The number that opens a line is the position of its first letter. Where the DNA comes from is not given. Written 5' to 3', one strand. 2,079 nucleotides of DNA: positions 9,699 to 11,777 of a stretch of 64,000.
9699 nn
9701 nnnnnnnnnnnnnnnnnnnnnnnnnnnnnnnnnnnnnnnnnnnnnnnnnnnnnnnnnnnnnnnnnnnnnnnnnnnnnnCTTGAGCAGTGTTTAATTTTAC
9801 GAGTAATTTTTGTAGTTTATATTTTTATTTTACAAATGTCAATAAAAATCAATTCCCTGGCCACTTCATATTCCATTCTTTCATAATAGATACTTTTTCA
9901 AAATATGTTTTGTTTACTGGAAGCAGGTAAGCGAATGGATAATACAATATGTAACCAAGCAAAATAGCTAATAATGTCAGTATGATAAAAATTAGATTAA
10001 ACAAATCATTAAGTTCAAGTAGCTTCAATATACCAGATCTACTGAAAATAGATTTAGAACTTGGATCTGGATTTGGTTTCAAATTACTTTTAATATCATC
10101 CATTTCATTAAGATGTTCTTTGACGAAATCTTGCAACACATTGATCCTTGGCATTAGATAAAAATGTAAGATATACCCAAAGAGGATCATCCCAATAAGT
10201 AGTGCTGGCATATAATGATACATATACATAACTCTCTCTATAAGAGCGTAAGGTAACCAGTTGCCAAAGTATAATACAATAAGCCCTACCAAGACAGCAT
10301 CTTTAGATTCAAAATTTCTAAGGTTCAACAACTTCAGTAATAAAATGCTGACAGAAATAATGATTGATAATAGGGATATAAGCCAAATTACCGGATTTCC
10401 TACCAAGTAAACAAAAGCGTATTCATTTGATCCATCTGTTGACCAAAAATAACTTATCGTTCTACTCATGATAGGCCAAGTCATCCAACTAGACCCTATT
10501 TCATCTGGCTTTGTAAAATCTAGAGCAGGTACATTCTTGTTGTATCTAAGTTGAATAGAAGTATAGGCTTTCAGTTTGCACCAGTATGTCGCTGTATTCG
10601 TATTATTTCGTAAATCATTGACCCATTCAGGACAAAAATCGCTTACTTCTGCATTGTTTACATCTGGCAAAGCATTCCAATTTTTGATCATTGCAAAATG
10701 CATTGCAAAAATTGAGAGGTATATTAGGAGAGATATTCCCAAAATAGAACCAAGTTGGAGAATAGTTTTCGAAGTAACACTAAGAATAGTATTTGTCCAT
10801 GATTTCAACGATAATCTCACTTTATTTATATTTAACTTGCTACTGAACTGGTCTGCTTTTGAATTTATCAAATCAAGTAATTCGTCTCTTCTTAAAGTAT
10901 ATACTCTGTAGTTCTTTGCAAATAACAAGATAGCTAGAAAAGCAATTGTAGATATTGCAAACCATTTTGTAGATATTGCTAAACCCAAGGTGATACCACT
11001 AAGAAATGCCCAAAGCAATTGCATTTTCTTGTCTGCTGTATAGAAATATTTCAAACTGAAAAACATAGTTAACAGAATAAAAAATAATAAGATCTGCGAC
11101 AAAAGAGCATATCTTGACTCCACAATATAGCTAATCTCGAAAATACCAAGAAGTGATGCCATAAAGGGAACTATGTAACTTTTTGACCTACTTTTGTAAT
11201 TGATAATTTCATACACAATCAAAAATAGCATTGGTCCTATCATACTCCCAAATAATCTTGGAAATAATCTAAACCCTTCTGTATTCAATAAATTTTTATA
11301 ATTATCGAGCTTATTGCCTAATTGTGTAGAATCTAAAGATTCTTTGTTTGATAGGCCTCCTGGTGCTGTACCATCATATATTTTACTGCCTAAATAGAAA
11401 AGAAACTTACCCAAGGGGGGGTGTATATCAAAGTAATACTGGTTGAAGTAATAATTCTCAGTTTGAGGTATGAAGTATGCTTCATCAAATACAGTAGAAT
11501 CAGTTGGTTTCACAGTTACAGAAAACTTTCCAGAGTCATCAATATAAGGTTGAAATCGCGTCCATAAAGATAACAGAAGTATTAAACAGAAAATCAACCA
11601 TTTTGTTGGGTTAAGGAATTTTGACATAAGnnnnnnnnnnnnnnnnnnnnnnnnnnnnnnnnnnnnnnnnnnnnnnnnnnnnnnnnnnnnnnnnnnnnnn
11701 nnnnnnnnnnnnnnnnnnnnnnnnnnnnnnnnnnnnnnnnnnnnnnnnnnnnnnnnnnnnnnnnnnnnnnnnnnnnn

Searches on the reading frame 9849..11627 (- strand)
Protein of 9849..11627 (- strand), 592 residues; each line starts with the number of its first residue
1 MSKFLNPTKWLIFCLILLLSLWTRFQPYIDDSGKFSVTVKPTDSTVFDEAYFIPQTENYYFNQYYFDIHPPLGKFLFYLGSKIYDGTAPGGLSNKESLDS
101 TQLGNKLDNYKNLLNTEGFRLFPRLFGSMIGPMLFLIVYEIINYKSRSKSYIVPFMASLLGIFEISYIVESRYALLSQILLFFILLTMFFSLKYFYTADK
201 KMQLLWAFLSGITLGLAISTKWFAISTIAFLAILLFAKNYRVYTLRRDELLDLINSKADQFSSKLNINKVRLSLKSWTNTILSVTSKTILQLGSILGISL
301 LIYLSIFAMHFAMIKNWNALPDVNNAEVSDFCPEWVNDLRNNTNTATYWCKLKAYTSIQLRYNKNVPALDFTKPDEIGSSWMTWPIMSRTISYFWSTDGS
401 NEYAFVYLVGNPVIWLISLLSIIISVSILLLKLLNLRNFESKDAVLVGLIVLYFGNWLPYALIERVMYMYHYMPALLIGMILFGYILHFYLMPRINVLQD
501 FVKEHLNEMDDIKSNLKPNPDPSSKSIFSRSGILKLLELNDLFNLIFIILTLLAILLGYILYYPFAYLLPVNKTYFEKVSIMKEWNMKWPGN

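Call 11: search_protein_families(library=pfam, proteins=[window:9849-11627:-], max_evalue=0.001)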
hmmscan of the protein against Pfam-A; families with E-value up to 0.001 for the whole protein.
window:9849-11627:- (592 aa): 2 families
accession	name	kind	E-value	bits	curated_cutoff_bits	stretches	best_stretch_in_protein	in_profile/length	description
PF16192.10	PMT_4TMC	-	5.1e-27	95.1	32.4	1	371-585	19-202/202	C-terminal four TMM region of protein-O-mannosyltransferase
PF02366.24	PMT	-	1e-26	94.5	22.7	1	43-312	19-242/245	Dolichyl-phosphate-mannose-protein mannosyltransferase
